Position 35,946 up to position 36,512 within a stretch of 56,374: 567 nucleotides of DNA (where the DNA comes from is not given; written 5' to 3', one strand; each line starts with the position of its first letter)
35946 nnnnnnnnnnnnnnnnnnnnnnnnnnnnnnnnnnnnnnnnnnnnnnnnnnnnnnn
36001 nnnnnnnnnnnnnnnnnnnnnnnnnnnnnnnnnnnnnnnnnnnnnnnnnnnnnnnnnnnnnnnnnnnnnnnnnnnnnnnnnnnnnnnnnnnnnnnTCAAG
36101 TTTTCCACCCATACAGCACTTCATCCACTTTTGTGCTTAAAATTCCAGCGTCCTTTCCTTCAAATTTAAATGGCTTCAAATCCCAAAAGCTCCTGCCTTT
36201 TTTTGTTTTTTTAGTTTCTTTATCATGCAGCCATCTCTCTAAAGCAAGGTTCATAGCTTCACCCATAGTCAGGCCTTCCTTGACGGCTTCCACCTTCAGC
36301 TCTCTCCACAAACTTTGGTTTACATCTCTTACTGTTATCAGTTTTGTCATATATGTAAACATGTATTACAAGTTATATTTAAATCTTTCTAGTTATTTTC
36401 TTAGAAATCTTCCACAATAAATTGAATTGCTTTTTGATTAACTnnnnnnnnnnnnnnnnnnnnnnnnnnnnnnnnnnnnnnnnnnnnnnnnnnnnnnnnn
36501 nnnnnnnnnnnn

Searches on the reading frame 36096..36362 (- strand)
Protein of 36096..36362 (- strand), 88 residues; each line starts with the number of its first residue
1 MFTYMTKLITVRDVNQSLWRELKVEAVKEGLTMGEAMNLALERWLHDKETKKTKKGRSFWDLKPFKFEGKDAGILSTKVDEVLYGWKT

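Call 7: search_protein_families(library=pfam, proteins=[window:36096-36362:-], max_evalue=0.01)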
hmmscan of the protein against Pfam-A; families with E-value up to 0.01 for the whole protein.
window:36096-36362:- (88 aa): 1 family
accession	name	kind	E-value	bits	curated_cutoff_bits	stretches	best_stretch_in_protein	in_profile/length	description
PF13226.11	DUF4034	-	0.0065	16.4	21.3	1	10-60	164-214/274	Domain of unknown function (DUF4034)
